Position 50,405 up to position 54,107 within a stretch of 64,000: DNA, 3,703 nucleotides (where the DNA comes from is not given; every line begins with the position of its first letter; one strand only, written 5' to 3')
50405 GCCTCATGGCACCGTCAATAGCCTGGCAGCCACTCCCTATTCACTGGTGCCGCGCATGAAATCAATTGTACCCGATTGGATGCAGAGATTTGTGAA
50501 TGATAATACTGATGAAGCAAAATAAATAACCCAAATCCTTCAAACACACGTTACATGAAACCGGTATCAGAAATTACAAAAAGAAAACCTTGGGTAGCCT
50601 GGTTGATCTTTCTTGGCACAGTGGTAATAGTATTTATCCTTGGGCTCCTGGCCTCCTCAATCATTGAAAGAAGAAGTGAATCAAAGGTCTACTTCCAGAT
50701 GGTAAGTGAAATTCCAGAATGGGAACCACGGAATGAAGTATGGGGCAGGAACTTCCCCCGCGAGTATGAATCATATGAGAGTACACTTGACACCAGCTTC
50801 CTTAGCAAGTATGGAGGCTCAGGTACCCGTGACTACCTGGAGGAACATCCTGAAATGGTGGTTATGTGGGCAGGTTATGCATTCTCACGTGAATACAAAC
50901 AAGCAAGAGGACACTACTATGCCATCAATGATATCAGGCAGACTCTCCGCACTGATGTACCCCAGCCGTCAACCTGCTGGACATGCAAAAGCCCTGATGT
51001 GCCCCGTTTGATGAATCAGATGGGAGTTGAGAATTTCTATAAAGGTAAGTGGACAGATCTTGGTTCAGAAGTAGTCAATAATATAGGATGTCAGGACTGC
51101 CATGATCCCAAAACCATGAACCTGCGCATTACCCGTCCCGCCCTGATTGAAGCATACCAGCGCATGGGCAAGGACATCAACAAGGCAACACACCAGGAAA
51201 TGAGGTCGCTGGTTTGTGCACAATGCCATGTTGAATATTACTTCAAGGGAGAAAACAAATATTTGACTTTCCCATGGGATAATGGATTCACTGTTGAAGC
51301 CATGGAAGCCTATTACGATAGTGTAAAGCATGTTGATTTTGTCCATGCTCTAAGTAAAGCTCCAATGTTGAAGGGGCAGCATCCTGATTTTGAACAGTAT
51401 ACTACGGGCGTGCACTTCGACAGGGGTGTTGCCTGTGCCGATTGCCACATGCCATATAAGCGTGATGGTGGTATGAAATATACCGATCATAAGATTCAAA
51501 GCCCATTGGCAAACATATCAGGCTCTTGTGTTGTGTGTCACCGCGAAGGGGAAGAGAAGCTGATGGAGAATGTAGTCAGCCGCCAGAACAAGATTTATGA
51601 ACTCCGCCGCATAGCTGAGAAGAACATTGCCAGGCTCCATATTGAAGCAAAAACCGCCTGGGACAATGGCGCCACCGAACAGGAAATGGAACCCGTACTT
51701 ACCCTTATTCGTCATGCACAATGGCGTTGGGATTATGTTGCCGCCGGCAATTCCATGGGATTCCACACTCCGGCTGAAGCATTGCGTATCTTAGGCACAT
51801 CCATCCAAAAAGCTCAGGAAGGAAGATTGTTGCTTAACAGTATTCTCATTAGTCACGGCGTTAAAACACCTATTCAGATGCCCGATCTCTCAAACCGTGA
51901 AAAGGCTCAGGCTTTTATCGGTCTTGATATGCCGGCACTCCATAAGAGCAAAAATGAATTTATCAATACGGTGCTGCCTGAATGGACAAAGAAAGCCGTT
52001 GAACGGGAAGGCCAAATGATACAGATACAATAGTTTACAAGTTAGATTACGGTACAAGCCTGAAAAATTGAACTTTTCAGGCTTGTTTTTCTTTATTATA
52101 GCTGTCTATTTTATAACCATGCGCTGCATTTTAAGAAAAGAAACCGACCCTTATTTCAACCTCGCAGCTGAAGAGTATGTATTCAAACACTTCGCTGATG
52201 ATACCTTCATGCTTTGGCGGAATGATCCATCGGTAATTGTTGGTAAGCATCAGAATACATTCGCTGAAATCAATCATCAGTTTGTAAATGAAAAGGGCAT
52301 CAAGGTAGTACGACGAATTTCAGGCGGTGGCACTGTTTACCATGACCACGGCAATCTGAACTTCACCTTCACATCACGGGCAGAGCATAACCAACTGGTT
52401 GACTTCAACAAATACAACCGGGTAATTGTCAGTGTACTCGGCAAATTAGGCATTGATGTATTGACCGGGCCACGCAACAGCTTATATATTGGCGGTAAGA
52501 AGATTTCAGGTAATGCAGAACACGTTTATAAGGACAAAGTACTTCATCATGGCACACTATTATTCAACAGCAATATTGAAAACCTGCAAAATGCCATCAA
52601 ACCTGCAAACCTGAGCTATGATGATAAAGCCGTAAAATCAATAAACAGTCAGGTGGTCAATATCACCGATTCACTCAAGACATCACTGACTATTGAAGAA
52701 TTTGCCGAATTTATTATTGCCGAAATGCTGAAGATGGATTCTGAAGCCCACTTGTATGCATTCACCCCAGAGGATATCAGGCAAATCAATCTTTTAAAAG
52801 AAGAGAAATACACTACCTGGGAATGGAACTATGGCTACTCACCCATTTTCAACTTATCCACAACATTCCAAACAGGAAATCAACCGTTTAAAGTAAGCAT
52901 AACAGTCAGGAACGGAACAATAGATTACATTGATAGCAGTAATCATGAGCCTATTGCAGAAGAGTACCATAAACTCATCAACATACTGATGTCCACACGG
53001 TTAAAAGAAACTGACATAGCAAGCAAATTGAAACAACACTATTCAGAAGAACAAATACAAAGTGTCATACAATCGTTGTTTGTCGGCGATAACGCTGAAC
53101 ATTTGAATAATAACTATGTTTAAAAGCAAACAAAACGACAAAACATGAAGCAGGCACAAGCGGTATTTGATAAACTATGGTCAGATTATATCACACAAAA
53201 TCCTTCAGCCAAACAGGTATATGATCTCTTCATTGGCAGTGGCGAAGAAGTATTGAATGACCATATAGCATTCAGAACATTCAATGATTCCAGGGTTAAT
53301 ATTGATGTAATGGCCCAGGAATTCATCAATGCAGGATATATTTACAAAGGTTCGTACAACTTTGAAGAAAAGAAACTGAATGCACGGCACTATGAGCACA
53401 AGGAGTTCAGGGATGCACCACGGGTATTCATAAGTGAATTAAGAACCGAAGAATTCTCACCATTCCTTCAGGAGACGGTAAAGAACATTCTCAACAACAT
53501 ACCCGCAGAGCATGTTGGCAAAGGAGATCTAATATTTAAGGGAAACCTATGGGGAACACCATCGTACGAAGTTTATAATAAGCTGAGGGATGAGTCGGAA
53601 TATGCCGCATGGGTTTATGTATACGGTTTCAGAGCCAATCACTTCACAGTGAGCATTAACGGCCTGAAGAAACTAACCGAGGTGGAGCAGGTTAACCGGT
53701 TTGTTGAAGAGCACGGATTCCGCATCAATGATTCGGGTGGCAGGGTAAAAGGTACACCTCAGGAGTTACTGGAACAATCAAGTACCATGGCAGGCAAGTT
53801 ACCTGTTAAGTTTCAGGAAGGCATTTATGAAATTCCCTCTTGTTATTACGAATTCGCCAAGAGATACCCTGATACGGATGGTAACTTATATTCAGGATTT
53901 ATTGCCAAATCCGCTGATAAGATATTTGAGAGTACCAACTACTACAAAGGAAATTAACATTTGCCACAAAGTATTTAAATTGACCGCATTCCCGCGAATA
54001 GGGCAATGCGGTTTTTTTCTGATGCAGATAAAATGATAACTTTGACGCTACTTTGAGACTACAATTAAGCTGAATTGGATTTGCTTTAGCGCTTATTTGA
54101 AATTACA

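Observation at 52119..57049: lplA - DUF1338 (HglS-like) - YdiJ-like: candidate 2-oxoadipate to D-2-hydroxyglutarate to 2-oxoglutarate module in an anaerobe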

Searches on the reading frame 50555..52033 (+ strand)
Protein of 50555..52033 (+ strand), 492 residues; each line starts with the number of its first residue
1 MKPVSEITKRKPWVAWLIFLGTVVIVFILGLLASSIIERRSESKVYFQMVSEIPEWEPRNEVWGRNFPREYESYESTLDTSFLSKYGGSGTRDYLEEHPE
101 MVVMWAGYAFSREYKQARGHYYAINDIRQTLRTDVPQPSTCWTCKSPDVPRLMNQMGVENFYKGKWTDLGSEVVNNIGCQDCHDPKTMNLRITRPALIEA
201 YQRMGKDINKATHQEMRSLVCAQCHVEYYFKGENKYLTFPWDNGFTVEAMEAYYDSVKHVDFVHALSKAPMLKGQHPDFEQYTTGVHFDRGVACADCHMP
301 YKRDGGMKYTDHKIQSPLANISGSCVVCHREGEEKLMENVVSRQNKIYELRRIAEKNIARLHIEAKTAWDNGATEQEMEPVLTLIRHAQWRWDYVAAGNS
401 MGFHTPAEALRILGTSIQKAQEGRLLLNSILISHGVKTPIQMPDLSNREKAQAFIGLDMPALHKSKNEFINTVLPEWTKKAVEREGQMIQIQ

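Call 3: search_protein_families(library=pfam, proteins=[window:50555-52033:+])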
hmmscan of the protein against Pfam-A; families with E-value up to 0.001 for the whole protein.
window:50555-52033:+ (492 aa): 5 families
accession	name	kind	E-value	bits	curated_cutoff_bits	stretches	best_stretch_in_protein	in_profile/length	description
PF02335.20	Cytochrom_C552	-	9.9e-176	585.4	24.1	1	61-483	3-436/438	Cytochrome c552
PF14522.11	Cytochrome_C7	-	4.3e-07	30.1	24.8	0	285-335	6-54/67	Cytochrome c7 and related cytochrome c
PF02085.21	Cytochrom_CIII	-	0.00023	21.9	22.9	0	176-228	30-85/101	Class III cytochrome C family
PF22113.1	Mtrc-MtrF_II-IV_dom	-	0.00038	20.5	30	0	173-338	3-136/176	Outer membrane cytochrome MtrC/MtrF-like, domains II/IV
PF14537.11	Cytochrom_c3_2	-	0.00057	20.7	25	0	286-335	1-39/79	Cytochrome c3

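Call 4: search_protein_families(library=ncbifam, proteins=[window:50555-52033:+])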
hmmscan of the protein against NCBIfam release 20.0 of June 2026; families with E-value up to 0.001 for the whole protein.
window:50555-52033:+ (492 aa): 5 families
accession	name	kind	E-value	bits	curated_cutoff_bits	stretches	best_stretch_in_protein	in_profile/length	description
NF008339.0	PRK11125.1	equivalog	7.7e-188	625.1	595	1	16-485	6-481/487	ammonia-forming cytochrome c nitrite reductase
TIGR03152.1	cyto_c552_HCOOH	exception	1.1e-153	512.2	692.5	1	57-485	2-439/441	ammonia-forming nitrite reductase cytochrome c552 subunit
NF008659.0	PRK11659.1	equivalog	3.9e-05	23.4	184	0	259-334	14-87/188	cytochrome c nitrite reductase pentaheme subunit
TIGR03508.1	decahem_SO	subfamily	0.0002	20.9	192.2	0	140-226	4-78/258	DmsE family decaheme c-type cytochrome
NF041028.1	decahem_GSU2203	exception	0.00085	18.6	325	0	278-336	112-162/317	GSU2203 family decaheme c-type cytochrome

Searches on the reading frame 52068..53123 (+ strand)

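Call 3: search_protein_families(library=pfam, proteins=[window:52068-53123:+])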
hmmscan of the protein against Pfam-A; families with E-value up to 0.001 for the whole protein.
window:52068-53123:+ (351 aa): 2 families
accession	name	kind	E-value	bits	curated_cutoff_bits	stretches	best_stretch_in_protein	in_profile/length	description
PF21948.1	LplA-B_cat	-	8.9e-62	209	27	1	27-220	1-199/200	Lipoyl protein ligase A/B catalytic domain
PF03099.24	BPL_LplA_LipB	-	3e-09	37.3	21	1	60-168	6-132/133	Biotin/lipoate A/B protein ligase family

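Call 4: search_protein_families(library=ncbifam, proteins=[window:52068-53123:+])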
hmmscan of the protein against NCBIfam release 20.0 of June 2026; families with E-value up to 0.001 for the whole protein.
window:52068-53123:+ (351 aa): 4 families
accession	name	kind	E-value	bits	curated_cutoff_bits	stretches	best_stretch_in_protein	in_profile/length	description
TIGR00545.2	lipoyltrans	equivalog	5.6e-98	327.9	280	1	18-335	1-320/328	lipoate--protein ligase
NF053790.1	LplA_LipA_fuse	exception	5.9e-67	226.6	800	1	24-337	11-319/606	bifunctional lipoate--protein ligase/lipoyl synthase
NF053750.1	LplA_large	exception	3.6e-22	79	480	1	44-255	30-246/248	lipoate-protein ligase large subunit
NF053751.1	LplAB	exception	3e-20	72.5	550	1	28-254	110-344/348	lipoate-protein ligase LplAB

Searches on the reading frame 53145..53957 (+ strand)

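Call 3: search_protein_families(library=pfam, proteins=[window:53145-53957:+])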
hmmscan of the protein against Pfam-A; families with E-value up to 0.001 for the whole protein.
window:53145-53957:+ (270 aa): 1 family
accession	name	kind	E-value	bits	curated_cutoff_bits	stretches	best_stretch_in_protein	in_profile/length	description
PF07063.19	HGLS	-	1.9e-30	106.9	25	2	135-240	173-282/386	2-oxoadipate dioxygenase/decarboxylase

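Call 4: search_protein_families(library=ncbifam, proteins=[window:53145-53957:+])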
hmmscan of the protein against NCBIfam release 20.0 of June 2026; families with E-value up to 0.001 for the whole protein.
window:53145-53957:+ (270 aa): 0 families
